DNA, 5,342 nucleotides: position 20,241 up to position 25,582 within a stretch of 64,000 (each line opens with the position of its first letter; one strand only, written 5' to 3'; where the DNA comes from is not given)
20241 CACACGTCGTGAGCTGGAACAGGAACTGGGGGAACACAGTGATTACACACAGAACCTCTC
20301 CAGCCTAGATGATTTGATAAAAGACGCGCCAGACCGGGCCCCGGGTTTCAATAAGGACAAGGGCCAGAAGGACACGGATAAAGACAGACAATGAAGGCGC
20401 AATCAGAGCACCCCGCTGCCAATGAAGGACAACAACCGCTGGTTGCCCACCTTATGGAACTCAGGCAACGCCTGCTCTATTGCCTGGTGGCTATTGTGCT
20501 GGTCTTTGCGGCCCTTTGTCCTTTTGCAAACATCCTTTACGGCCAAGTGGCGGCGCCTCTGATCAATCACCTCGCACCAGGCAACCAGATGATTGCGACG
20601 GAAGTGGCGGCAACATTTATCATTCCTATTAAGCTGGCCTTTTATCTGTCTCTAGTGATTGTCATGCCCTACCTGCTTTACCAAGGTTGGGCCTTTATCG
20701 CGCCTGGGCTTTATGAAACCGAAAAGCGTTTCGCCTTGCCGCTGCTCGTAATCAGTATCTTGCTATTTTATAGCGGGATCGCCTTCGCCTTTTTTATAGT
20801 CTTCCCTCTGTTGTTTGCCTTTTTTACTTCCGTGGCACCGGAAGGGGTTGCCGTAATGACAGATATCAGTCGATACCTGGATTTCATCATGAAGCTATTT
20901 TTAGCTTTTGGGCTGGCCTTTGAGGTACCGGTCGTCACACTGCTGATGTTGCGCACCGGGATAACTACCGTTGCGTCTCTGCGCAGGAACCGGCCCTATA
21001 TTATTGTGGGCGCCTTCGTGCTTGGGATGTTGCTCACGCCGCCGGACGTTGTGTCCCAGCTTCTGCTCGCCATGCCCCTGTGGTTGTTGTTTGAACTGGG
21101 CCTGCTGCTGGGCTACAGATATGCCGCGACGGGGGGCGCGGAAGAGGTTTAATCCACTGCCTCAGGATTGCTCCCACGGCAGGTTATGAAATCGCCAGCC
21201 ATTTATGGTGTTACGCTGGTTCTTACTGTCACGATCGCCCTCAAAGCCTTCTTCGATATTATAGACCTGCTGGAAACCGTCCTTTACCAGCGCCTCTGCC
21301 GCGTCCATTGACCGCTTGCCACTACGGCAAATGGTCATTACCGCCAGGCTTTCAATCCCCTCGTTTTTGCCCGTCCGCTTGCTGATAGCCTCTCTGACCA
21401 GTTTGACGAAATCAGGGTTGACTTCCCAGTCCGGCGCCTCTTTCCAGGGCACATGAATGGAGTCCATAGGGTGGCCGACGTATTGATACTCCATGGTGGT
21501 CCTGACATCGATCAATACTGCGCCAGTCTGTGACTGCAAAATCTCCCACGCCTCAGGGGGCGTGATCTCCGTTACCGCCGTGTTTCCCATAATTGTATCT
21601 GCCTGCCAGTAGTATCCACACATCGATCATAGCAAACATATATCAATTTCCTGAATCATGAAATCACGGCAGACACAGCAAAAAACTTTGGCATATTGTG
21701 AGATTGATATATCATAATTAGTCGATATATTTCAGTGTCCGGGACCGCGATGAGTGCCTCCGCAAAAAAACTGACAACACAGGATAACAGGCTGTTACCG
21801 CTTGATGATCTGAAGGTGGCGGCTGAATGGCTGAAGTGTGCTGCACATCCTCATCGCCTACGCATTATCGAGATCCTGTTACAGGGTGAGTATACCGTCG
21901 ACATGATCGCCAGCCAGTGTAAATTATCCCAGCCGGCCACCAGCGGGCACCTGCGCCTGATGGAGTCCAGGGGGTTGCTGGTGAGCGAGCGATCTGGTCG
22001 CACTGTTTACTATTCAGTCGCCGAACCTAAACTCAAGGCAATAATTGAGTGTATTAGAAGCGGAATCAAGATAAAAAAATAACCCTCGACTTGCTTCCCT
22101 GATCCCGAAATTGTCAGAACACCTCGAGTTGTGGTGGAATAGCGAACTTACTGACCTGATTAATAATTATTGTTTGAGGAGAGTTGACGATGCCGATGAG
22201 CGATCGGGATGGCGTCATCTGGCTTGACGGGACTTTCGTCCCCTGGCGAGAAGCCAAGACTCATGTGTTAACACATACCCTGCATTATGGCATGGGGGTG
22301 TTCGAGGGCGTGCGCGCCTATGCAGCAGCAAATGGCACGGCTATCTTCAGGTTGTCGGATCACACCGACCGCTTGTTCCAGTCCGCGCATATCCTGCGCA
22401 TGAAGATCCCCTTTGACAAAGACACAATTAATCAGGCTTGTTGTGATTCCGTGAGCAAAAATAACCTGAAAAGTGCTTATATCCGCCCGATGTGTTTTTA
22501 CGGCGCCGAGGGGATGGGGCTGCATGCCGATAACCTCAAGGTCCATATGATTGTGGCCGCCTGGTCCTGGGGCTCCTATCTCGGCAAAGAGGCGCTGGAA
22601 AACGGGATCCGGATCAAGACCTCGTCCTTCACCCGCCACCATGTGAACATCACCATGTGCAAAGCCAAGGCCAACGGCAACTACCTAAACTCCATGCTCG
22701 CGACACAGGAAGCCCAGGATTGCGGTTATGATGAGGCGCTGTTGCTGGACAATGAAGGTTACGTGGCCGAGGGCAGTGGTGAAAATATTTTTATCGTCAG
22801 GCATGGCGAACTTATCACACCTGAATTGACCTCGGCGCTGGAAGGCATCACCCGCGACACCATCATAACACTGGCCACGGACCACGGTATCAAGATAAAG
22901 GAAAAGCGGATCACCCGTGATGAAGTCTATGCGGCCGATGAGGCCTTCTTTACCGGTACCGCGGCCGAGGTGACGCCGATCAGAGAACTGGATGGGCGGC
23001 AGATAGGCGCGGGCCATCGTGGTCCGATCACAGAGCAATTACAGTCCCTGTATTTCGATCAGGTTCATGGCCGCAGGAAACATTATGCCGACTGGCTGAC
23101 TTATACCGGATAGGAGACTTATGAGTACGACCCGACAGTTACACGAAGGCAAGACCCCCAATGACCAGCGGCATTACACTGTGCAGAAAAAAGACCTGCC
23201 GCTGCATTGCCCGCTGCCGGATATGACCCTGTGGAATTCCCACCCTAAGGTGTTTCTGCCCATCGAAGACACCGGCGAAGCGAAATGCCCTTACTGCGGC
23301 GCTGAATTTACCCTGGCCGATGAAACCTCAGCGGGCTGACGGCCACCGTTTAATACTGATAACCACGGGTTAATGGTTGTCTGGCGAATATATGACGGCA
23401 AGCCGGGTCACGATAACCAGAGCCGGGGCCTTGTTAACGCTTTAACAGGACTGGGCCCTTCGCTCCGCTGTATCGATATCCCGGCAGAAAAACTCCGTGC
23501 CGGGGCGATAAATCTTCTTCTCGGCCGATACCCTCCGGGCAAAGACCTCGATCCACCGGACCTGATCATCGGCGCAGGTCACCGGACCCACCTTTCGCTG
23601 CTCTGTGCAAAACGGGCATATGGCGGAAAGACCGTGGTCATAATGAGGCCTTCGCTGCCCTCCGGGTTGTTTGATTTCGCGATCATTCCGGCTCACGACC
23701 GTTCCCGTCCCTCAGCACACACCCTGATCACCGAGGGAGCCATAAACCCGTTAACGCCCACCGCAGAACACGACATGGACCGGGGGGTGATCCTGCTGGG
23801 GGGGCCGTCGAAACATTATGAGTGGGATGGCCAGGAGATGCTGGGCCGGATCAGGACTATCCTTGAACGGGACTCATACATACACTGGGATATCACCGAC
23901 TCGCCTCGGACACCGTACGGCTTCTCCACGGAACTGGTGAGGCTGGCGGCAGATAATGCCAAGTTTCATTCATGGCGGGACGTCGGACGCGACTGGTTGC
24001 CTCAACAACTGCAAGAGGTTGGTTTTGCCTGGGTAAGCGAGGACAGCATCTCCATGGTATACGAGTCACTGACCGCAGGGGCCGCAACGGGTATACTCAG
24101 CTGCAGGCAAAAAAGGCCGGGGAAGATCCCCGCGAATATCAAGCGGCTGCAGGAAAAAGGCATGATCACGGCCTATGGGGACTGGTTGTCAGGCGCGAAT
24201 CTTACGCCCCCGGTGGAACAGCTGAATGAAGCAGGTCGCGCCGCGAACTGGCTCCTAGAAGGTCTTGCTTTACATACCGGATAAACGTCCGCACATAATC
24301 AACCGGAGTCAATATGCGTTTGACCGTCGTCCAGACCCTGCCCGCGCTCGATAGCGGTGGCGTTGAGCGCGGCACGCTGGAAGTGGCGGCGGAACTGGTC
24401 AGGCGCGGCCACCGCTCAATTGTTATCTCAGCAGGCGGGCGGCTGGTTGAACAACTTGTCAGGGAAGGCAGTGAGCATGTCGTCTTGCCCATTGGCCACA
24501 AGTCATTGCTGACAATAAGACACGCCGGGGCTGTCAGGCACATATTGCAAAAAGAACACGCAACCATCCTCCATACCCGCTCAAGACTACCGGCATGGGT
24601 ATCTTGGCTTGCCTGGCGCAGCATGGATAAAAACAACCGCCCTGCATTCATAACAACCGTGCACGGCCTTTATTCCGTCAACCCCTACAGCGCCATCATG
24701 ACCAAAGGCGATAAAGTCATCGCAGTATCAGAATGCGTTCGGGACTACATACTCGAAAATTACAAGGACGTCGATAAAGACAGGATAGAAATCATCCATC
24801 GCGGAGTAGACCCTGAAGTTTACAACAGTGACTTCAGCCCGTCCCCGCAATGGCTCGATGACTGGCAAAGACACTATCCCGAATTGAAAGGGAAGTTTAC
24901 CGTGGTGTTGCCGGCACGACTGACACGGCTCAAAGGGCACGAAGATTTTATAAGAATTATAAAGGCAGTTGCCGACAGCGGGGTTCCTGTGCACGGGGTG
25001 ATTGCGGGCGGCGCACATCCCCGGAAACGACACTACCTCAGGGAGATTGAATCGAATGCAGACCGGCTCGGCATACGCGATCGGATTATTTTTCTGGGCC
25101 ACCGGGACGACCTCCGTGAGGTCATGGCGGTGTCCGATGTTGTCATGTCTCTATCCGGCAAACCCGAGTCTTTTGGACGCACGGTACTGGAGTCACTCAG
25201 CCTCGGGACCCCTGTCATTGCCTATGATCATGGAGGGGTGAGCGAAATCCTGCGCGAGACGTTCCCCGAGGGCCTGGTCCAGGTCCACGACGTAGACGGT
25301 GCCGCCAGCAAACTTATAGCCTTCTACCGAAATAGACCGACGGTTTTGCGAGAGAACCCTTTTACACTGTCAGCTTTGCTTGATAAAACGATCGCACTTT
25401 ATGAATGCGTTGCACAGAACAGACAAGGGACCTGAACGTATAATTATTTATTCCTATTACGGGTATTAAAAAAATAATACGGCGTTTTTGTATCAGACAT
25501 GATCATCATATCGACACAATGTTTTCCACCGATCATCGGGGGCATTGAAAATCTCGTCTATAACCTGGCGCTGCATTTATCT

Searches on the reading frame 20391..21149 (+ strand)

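Call 99: search_protein_families(library=pfam, proteins=[window:20391-21149:+], max_evalue=0.00001)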
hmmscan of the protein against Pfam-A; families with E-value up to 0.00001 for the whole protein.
window:20391-21149:+ (253 aa): 1 family
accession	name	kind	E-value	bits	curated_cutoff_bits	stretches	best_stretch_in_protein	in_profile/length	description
PF00902.23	TatC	-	7.3e-66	222.4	25.1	1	20-229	2-208/208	Sec-independent protein translocase protein (TatC)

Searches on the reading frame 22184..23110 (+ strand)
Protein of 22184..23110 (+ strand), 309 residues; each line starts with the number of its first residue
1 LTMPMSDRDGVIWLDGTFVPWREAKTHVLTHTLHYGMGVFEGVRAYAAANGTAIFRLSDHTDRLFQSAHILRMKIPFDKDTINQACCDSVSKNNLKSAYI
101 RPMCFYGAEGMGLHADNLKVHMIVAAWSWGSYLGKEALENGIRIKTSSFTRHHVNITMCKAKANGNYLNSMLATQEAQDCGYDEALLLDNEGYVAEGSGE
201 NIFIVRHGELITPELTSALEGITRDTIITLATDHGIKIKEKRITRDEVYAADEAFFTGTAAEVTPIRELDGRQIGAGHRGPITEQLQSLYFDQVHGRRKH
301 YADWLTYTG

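Call 99: search_protein_families(library=pfam, proteins=[window:22184-23110:+], max_evalue=0.00001)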
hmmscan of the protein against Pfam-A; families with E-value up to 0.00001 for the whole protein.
window:22184-23110:+ (309 aa): 1 family
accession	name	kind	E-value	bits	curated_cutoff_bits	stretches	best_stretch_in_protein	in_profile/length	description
PF01063.24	Aminotran_4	-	1.8e-56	192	28.5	1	38-268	1-222/223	Amino-transferase class IV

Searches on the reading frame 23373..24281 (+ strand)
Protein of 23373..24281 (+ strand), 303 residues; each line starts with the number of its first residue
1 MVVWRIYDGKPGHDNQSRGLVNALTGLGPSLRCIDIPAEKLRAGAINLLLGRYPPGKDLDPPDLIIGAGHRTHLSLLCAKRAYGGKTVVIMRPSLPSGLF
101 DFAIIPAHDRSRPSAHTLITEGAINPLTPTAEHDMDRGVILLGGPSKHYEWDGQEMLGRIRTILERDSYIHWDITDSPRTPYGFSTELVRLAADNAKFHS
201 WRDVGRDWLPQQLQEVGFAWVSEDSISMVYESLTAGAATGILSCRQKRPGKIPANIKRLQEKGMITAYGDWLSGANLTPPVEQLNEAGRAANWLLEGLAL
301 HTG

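Call 99: search_protein_families(library=pfam, proteins=[window:23373-24281:+], max_evalue=0.00001)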
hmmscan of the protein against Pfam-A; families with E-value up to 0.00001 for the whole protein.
window:23373-24281:+ (303 aa): 1 family
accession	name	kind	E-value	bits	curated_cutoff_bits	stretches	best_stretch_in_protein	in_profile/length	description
PF06258.17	Mito_fiss_Elm1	-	3e-59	201.1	27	1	11-296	1-302/304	Mitochondrial fission ELM1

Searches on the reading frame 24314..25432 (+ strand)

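Call 99: search_protein_families(library=pfam, proteins=[window:24314-25432:+], max_evalue=0.00001)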
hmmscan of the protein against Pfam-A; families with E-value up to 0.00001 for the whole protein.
window:24314-25432:+ (373 aa): 5 families
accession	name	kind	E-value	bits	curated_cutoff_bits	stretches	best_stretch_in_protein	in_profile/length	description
PF13439.12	Glyco_transf_4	-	7.8e-27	94.8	28.5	1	15-168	2-169/170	Glycosyltransferase Family 4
PF00534.26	Glycos_transf_1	-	4.6e-24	85.3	26.4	1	187-342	8-160/172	Glycosyl transferases group 1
PF13692.12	Glyco_trans_1_4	-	1.7e-20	74.2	27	1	196-339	3-141/142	Glycosyl transferases group 1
PF13579.12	Glyco_trans_4_4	-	7.3e-13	49.6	29.7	1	15-164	1-158/158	Glycosyl transferase 4-like domain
PF20706.3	GT4-conflict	-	1.1e-09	38.2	26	1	168-323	173-330/385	Family 4 Glycosyltransferase in conflict systems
